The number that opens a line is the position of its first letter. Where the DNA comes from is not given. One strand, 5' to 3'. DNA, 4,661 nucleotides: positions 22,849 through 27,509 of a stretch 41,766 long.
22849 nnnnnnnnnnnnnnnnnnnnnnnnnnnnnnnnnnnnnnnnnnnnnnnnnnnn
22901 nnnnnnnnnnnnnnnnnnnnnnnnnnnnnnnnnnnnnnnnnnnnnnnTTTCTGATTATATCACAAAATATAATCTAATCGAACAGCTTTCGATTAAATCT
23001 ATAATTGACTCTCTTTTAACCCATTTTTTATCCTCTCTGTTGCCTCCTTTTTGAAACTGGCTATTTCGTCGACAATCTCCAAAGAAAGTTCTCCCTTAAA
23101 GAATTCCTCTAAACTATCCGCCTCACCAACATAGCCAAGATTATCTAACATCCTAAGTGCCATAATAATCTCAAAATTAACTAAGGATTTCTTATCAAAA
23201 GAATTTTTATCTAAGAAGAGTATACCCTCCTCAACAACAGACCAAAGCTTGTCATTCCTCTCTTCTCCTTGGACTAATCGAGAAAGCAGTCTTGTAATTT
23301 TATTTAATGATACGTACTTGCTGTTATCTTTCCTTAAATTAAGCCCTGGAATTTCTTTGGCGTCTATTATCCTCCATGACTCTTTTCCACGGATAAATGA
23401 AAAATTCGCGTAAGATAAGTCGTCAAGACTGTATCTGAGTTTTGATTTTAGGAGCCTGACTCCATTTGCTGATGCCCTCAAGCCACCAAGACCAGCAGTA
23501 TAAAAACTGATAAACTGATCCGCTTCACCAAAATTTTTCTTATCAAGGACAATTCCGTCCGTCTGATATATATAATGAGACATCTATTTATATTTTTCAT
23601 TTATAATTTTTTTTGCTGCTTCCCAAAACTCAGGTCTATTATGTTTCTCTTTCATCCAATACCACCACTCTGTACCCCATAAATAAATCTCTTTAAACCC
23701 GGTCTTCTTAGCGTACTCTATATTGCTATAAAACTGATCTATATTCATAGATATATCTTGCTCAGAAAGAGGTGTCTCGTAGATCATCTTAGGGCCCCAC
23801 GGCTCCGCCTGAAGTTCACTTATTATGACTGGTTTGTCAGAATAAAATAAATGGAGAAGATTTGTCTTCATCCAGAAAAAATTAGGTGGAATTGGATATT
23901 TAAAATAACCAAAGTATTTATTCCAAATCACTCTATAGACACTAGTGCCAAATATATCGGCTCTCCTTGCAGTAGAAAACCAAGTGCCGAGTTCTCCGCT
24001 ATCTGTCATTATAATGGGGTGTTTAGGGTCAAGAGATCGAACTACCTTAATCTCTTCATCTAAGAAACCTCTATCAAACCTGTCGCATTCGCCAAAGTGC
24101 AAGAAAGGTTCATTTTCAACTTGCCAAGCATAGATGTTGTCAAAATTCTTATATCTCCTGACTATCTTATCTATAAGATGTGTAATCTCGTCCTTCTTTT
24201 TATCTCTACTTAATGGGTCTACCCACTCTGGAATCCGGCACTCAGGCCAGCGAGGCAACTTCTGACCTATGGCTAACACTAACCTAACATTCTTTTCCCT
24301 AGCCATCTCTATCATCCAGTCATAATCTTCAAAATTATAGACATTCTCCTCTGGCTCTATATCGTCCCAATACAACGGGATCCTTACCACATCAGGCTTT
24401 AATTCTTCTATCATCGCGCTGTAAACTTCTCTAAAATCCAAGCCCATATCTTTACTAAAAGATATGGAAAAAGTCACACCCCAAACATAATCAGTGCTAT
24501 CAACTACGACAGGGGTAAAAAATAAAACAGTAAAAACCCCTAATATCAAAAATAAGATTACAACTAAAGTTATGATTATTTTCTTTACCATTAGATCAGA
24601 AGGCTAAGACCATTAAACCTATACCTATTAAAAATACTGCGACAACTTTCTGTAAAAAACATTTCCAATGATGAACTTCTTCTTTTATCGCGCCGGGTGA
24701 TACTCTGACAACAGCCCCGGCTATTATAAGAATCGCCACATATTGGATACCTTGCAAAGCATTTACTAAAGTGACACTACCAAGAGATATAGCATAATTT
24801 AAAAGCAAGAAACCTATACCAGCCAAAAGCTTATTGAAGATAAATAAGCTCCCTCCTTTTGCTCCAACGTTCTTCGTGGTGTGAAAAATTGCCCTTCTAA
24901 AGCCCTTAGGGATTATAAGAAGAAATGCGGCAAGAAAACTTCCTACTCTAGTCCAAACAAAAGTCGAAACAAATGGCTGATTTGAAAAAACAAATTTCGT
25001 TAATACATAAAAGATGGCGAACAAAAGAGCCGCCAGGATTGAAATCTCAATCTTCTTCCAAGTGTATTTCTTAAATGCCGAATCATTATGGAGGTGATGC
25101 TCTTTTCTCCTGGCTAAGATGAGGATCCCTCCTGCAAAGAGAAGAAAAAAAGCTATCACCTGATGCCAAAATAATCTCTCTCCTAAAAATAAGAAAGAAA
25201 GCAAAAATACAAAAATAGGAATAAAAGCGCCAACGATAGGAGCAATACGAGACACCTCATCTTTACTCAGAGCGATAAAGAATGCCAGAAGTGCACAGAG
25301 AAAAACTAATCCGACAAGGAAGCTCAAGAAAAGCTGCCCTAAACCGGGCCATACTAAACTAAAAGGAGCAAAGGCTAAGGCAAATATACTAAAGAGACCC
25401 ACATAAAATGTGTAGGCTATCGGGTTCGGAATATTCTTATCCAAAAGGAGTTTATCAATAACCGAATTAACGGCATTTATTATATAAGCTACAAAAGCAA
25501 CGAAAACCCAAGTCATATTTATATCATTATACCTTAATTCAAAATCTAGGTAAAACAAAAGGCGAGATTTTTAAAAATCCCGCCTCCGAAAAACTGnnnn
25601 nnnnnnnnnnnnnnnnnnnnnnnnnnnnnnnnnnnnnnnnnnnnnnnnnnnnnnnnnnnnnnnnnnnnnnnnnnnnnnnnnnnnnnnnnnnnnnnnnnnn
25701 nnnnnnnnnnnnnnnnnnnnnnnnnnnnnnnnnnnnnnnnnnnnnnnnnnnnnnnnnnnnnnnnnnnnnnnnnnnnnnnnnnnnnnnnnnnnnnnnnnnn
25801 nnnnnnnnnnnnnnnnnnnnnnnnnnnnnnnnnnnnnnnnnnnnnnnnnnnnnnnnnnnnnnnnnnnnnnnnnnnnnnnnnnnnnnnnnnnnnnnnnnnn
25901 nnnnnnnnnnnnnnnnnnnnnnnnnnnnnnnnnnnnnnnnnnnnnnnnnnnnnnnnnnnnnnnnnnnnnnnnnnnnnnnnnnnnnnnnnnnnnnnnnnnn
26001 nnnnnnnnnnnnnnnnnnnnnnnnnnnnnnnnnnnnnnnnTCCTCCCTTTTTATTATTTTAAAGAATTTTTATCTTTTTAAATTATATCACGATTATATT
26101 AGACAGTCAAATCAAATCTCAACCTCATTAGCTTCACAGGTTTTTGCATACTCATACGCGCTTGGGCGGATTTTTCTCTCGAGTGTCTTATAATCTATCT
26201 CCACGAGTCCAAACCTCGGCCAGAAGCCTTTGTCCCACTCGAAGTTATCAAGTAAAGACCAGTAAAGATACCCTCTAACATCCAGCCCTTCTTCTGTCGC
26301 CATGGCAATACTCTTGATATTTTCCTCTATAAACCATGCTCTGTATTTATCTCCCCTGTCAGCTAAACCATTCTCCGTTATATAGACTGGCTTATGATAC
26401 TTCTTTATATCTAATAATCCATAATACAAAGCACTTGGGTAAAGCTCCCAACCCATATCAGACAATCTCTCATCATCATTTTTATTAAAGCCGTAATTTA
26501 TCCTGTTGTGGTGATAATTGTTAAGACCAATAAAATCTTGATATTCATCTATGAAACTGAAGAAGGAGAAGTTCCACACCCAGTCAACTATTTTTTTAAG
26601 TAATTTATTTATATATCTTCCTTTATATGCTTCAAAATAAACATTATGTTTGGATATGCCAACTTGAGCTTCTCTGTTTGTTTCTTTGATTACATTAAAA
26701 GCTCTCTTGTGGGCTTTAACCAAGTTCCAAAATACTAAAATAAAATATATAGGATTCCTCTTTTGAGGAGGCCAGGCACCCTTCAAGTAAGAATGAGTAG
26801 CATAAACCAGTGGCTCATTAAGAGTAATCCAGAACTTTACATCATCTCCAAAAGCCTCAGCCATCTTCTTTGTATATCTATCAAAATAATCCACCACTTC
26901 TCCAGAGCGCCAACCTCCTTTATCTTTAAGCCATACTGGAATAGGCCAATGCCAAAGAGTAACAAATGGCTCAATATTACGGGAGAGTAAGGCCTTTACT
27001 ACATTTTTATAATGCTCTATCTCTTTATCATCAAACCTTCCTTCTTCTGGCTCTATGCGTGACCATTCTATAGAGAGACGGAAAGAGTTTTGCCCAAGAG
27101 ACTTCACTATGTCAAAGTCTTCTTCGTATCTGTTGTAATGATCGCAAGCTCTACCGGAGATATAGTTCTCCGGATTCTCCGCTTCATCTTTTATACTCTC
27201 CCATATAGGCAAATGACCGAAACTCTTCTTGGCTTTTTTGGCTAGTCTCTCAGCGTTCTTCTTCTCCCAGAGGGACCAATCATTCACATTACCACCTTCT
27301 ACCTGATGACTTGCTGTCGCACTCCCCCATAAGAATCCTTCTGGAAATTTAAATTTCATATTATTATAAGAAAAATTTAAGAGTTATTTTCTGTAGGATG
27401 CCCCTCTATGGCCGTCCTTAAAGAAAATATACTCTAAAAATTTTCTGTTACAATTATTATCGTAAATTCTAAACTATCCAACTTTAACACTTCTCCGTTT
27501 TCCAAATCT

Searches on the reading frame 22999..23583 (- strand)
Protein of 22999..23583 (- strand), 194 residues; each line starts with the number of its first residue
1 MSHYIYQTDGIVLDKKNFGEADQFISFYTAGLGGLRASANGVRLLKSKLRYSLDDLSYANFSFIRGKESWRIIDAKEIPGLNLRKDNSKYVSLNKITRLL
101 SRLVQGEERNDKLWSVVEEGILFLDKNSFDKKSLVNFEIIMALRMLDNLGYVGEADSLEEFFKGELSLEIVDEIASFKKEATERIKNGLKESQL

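Call 55: search_protein_families(library=pfam, proteins=[window:22999-23583:-], max_evalue=0.001)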
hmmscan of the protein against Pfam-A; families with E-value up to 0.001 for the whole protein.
window:22999-23583:- (194 aa): 1 family
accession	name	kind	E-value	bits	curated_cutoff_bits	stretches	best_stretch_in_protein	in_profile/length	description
PF11967.14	RecO_N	-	1e-09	38.7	27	1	5-68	3-67/80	Recombination protein O N terminal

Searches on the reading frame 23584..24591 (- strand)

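Call 55: search_protein_families(library=pfam, proteins=[window:23584-24591:-], max_evalue=0.001)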
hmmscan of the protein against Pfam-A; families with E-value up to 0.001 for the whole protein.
window:23584-24591:- (335 aa): 2 families
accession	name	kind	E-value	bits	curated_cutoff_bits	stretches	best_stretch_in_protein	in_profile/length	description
PF02449.21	Glyco_hydro_42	-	2.1e-08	34.4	21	1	61-169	19-147/376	Beta-galactosidase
PF00331.26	Glyco_hydro_10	-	8.7e-08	32.2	22.1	1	75-164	47-131/311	Glycosyl hydrolase family 10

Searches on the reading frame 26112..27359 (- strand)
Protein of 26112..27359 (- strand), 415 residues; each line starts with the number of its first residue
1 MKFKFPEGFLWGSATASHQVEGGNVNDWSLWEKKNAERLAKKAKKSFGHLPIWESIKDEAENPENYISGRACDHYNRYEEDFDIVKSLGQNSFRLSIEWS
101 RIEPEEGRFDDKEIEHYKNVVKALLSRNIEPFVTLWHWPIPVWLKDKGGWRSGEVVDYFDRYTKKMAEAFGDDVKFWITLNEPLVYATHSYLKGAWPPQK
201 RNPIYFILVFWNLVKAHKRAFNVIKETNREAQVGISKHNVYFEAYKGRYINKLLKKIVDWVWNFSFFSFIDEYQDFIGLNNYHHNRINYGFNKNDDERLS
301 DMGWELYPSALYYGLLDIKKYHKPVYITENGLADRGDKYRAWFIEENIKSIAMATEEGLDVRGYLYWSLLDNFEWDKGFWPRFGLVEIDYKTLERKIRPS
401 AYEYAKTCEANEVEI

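Call 55: search_protein_families(library=pfam, proteins=[window:26112-27359:-], max_evalue=0.001)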
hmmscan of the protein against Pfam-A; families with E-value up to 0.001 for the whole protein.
window:26112-27359:- (415 aa): 1 family
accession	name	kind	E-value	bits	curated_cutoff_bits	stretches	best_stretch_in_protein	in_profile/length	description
PF00232.24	Glyco_hydro_1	-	3.2e-85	286.7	22.6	2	2-241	2-224/453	Glycosyl hydrolase family 1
